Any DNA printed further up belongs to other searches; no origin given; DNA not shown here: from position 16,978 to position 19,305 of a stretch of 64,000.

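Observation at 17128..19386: HTH-SF2 helicase fusion plus coupled 75-aa Cys/His protein: candidate undescribed two-gene defence system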

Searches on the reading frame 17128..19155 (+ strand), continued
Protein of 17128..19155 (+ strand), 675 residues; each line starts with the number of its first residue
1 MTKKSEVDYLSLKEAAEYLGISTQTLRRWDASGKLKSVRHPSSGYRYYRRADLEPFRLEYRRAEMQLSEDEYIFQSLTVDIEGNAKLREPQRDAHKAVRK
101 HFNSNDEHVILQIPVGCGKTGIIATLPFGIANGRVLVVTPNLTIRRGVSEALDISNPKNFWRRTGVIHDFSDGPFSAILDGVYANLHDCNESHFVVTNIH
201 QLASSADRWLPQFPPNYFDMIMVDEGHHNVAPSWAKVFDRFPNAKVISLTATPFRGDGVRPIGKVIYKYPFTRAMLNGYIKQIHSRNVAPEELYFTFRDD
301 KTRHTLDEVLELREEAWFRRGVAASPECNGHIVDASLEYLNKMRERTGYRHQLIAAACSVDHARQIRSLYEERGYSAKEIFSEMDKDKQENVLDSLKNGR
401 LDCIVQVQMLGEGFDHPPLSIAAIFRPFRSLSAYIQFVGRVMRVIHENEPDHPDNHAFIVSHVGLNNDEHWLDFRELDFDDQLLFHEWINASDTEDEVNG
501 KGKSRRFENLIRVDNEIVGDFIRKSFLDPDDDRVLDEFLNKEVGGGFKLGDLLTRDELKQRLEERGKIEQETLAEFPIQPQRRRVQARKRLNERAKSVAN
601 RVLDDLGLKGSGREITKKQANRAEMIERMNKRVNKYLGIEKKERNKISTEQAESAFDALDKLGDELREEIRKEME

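Call 97: find_encoding_contigs(protein=P0004, flank=8000, max_places=2)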
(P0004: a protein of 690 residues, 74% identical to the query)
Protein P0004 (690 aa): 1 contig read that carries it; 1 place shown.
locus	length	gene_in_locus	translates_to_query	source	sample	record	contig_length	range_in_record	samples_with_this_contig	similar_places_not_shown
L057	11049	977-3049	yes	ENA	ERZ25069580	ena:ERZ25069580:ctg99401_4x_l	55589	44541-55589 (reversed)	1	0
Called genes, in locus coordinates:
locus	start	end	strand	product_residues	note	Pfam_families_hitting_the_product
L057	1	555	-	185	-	?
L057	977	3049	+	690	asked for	PF00376:MerR, PF12728:HTH_17, PF13411:MerR_1, PF04851:ResIII, PF00271:Helicase_C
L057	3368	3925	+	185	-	PF00176:SNF2-rel_dom (weak), PF04851:ResIII (weak)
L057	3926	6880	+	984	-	PF00271:Helicase_C, PF13020:NOV_C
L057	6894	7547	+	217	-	-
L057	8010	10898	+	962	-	PF06634:DUF1156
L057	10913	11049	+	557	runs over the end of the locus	PF18731:HEPN_Swt1, PF04465:DUF499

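Call 98: find_encoding_contigs(protein=P0002, flank=8000, max_places=2)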
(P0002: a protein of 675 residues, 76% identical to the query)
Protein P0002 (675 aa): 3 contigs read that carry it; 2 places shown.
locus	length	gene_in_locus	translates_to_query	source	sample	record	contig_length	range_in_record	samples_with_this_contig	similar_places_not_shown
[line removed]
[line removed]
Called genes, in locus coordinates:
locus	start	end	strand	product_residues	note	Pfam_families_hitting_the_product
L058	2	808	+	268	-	?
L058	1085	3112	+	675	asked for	PF00376:MerR, PF12728:HTH_17 (weak), PF13411:MerR_1, PF04851:ResIII, PF00271:Helicase_C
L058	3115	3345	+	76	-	-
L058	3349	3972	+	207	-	-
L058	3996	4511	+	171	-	-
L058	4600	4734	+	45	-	?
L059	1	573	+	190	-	?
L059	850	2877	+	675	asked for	PF00376:MerR, PF12728:HTH_17 (weak), PF13411:MerR_1, PF04851:ResIII, PF00271:Helicase_C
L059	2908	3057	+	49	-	-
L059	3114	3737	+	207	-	-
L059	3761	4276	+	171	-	-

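Call 99: find_encoding_contigs(protein=P0012, flank=8000, max_places=2)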
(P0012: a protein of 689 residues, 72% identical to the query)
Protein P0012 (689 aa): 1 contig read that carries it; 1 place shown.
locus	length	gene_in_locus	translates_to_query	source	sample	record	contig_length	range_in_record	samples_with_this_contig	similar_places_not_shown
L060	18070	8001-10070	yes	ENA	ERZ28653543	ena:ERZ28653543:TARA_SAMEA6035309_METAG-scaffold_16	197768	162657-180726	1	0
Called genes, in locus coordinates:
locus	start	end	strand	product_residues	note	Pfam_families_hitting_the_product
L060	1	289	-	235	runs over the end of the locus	-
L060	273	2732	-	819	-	PF27097:VirB4_TrbE_N, PF03135:CagE_TrbE_VirB (weak), PF19044:P-loop_TraG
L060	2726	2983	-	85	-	PF05101:VirB3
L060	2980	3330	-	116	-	PF04956:TrbC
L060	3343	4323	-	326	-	PF00437:T2SSE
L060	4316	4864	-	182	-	-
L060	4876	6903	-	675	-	PF02534:T4SS-DNA_transf, PF10412:TrwB_AAD_bind, PF12696:TraG-D_C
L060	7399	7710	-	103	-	-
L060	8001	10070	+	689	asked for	PF00376:MerR, PF12728:HTH_17 (weak), PF13411:MerR_1, PF04851:ResIII, PF00271:Helicase_C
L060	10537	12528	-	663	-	PF11843:DUF3363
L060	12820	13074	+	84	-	-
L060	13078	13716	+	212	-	PF13384:HTH_23 (faint), PF13518:HTH_28 (faint), PF01527:HTH_Tnp_1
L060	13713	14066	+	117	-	PF05717:TnpB_IS66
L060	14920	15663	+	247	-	PF03050:DDE_Tnp_IS66, PF13817:DDE_Tnp_IS66_C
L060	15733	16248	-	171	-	PF10502:Peptidase_S26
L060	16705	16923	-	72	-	PF12728:HTH_17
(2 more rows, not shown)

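Call 102: search_solved_structures(query=A3, max_evalue=1)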
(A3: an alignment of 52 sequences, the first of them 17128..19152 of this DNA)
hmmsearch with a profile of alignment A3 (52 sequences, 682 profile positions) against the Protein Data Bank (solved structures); distinct sequences matched with E-value up to 1: 120 (the best 60 are shown).
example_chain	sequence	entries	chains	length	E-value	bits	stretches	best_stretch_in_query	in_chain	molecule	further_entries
6jde_B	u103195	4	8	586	3.8e-19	71.8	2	343-444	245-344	Putative DNA repair helicase RadD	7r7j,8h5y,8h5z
7clg_A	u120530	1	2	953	2.9e-15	59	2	191-261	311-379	Putative helicase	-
3h1t_A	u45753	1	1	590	1.3e-11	46.9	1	210-444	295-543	Type I site-specific restriction-modification system, R (Restriction) subunit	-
1c4o_A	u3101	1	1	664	1.1e-10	43.8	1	339-445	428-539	DNA NUCLEOTIDE EXCISION REPAIR ENZYME UVRB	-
1d2m_A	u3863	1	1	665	1.1e-10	43.8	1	339-445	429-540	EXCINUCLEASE ABC SUBUNIT B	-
6p4f_A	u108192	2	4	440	5.3e-09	38.3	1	216-444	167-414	DNA-dependent ATPase XPBII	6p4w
5tnu_A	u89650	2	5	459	6.4e-09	38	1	216-444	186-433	DNA-dependent ATPase XPBII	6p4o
6p66_A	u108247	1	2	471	2.9e-08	35.9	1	217-446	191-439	DNA repair protein RAD25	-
2fwr_A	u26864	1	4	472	2.9e-08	35.9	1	217-446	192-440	DNA repair protein RAD25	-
9gy7_E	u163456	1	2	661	6.6e-08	34.7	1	341-448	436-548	UvrABC system protein B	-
9ga3_E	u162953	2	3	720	1e-07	34.1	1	341-448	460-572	UvrABC system protein B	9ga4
6o8h_A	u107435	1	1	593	1e-07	34.1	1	341-445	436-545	UvrABC system protein B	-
1t5l_A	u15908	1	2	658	1.1e-07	34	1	341-445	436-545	UvrABC system protein B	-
2fdc_A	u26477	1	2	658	1.1e-07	34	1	341-445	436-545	UvrABC system protein B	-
1d9x_A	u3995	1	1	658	1.1e-07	34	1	341-445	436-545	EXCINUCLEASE UVRABC COMPONENT UVRB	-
4j2n_A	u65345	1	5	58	0.00099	20.9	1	11-40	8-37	Gp37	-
6amk_A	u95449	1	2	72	0.0059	18.3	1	7-56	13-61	Putative DNA-binding protein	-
6ama_A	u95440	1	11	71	0.0094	17.7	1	7-55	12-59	Putative DNA-binding protein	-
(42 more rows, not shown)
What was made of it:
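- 17152..17298 (+): N-terminal MerR/excisionase/BldC-type HTH (aa 9-57). PDB profile hits to Xis Gp37 (4j2n) and to 6amk/6ama (call 102).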

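Call 105: search_protein_families(library=padloc, proteins=[L002:10907-13291:+, L002:13291-15195:+, L004:10354-12111:+, L006:6268-7605:-, L008:4776-6713:+, L009:5516-6778:+, L010:12246-14108:-, L011:10699-13233:+, L011:4119-6236:-, L013:6586-7830:-], max_evalue=0.000001)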
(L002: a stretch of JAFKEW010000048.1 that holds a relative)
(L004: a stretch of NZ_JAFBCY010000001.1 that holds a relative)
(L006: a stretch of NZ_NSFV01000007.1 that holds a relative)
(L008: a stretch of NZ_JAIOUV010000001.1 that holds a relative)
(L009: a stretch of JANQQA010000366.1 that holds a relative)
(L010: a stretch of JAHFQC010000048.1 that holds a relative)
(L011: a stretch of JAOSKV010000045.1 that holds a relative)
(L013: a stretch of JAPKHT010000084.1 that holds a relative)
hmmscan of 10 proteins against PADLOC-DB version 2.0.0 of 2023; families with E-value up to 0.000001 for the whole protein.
L002:10907-13291:+ (795 aa): 54 families (the best 25 are shown)
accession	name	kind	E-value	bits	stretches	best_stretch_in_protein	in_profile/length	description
PDLC00093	GajA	-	3.1e-279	926.7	1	1-763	1-729/736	AAA ATPase domain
PDLC00095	GajA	-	3.2e-269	893.6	1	1-767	1-744/752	AAA ATPase domain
PDLC00068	GajA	-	8.8e-170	564.2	2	234-593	2-337/545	AAA ATPase domain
PDLC00063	GajA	-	9.9e-114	379.3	2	229-760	185-667/679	AAA ATPase domain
PDLC00065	GajA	-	1.8e-88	296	1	1-758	1-669/670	AAA ATPase domain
PDLC00088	GajA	-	1.8e-81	272.8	1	376-752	2-369/372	AAA ATPase domain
PDLC00079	GajA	-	3.1e-69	232.5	1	1-753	1-700/702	AAA ATPase domain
PDLC00082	GajA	-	1.6e-47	160.4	2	371-620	342-564/694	AAA ATPase domain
PDLC02979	AriA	-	1.3e-42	144.9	2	243-469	202-373/373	-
PDLC00076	GajA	-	2.1e-38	130.2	1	367-632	309-546/700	AAA ATPase domain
PDLC00069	GajA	-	6.3e-37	125.3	1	370-567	296-475/687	AAA ATPase domain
PDLC00096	GajA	-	1.2e-35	121.4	1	375-612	263-473/630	AAA ATPase domain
PDLC00070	GajA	-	4.7e-32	109.4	1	374-603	261-452/596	AAA ATPase domain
PDLC00071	GajA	-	3.1e-31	106.8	1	375-640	248-476/588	AAA ATPase domain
PDLC00091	GajA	-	7.5e-30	102.3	1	375-564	268-428/627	AAA ATPase domain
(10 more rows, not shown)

L002:13291-15195:+ (635 aa): 37 families (the best 25 are shown)
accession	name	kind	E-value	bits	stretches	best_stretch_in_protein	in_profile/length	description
PDLC00111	GajB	-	3.6e-249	826.6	1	3-634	3-624/625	UrvD helicase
PDLC00143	GajB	-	8.3e-223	739.5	1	1-633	1-629/632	UrvD helicase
PDLC00135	GajB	-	7.9e-90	300.4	2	7-363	4-334/603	UrvD helicase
PDLC00113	GajB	-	2.8e-76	255.3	1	10-631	14-573/579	UrvD helicase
PDLC00128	GajB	-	2.3e-62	209.7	2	170-610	232-663/685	UrvD helicase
PDLC00137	GajB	-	2.2e-51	173.4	3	20-145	21-145/679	UrvD helicase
PDLC00125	GajB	-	1.8e-44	150.6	2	157-359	185-399/669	UrvD helicase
PDLC00115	GajB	-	6.9e-32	108.9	2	173-363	47-236/537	UrvD helicase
PDLC00109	GajB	-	1.9e-31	107.2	1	28-298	9-274/647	UrvD helicase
PDLC00119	GajB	-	2.7e-31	107.1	2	26-100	16-89/565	UrvD helicase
PDLC03802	RTasHel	-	2.1e-25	87.7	1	26-311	19-291/675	DRT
PDLC00117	GajB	-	4.4e-23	79.6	1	25-314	27-333/604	UrvD helicase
PDLC00127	GajB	-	2e-21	74.2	1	22-244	17-246/594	UrvD helicase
PDLC00130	GajB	-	1.1e-18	64.9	1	22-99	12-91/589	UrvD helicase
PDLC00132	GajB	-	3.7e-15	53.6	1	27-108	18-97/625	UrvD helicase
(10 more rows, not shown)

L004:10354-12111:+ (586 aa): 0 families

L006:6268-7605:- (445 aa): 1 family
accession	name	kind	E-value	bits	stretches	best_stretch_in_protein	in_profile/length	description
PDLC02374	dGTPase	-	1.3e-138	460.7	1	10-444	34-381/395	-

L008:4776-6713:+ (646 aa): 0 families

L009:5516-6778:+ (421 aa): 0 families

L010:12246-14108:- (620 aa): 7 families
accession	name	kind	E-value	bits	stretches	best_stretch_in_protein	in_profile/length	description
PDLC02401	Aga_SIR2-PNTD1-PNTD2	-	7.1e-222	735.8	1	36-608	1-521/524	Class I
PDLC02419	Aga_SIR2-PNTD1-PNTD2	-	2.2e-213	708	1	9-608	1-555/558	Class I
PDLC02420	Aga_SIR2-PNTD1-PNTD2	-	1.6e-57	193.5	1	3-431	7-422/1010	Class I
PDLC02384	pAgo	-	2.5e-50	169.7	1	16-430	22-424/1030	-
PDLC02402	Aga_SIR2-PNTD1-PNTD2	-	3.5e-25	86.3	1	19-293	18-283/876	Class I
PDLC05061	PDC-S65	-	1.4e-24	85.4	1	4-256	21-254/592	-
PDLC05060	PDC-S65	-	5.4e-16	56.5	1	107-230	27-139/503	-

L011:10699-13233:+ (845 aa): 0 families

L011:4119-6236:- (705 aa): 1 family
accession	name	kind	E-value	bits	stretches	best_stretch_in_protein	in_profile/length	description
PDLC02926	HTH_VI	-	7.7e-07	27.3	0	6-45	2-41/92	-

L013:6586-7830:- (414 aa): 0 families

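Call 106: search_protein_families(library=padloc, proteins=[L010:10795-12246:-, L011:9084-10796:+, L012:11108-12250:-, L012:4396-6084:+, L013:4938-6446:-, L014:11862-13394:+, L014:13554-15239:+, L009:4739-5485:+, L002:5676-7250:-, L005:10074-11468:+], max_evalue=0.000001)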
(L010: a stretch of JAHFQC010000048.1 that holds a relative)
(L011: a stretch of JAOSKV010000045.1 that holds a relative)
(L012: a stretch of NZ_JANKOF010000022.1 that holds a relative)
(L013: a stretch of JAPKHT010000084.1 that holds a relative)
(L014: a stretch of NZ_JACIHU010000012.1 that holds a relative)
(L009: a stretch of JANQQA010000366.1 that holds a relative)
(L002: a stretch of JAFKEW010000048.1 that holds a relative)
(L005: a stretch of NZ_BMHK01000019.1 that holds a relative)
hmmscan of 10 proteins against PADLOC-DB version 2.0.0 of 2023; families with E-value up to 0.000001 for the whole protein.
L010:10795-12246:- (483 aa): 11 families
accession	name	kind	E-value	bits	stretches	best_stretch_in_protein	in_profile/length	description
PDLC02377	pAgo_I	-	1e-213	708.2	1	8-483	3-457/457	Class I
PDLC02436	pAgo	-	1.1e-122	408.1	1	15-482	9-459/460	-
PDLC02384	pAgo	-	1e-93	313.3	1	16-483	571-1030/1030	-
PDLC02420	Aga_SIR2-PNTD1-PNTD2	-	1.6e-92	309.3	1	14-483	549-1010/1010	Class I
PDLC02376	pAgo_I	-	1.3e-58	197.3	1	14-483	4-455/455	Class I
PDLC02378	pAgo_I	-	1.4e-41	140.8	1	197-481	234-491/493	Class I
PDLC02392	pAgo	-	1.4e-25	87.9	1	172-470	53-332/346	-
PDLC02397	pAgo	-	3.2e-17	60.6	1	138-464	286-561/578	-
PDLC02428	PprPIWI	-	5.2e-14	49.9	1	152-468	388-651/666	-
PDLC02379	pAgo_II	-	1.7e-10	38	1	16-224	290-471/724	Class II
PDLC02388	pAgo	-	8e-10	35.6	1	149-263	422-525/716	-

L011:9084-10796:+ (571 aa): 0 families

L012:11108-12250:- (380 aa): 16 families
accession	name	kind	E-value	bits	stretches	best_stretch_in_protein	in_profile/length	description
PDLC03943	RmrA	-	5.5e-110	365.9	1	18-367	2-350/370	-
PDLC03952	RmrA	-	2.2e-65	219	1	13-364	17-379/395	-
PDLC03955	RmrA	-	7e-63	211.1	1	12-359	14-356/371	-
PDLC03947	RmrA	-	2.4e-58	195.8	1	15-352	8-353/383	-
PDLC03951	RmrA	-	1.6e-57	193.3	1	18-359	8-355/400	-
PDLC03948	RmrA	-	2.5e-57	192.6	1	18-362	8-362/397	-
PDLC03949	RmrA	-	1.1e-55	187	1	20-363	4-336/363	-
PDLC03954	RmrA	-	1.3e-53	180.3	1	17-357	9-358/380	-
PDLC03944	RmrA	-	8.6e-53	177.8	1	17-351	5-345/384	-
PDLC03945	RmrA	-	2.5e-49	166.5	1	18-361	2-365/394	-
PDLC03956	RmrA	-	1.1e-46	157.7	1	23-347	13-344/399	-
PDLC03946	RmrA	-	1.4e-41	140.4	1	18-314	2-292/357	-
PDLC03953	RmrA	-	1.7e-37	127.5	1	19-353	6-343/373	-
PDLC03950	RmrA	-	4.5e-29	99.6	1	19-362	3-349/369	-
PDLC04141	capP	-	3.7e-13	47.5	1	145-290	7-154/242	capP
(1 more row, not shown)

L012:4396-6084:+ (563 aa): 0 families

L013:4938-6446:- (502 aa): 0 families

L014:11862-13394:+ (511 aa): 0 families

L014:13554-15239:+ (562 aa): 0 families

L009:4739-5485:+ (249 aa): 0 families

L002:5676-7250:- (524 aa): 0 families

L005:10074-11468:+ (465 aa): 0 families
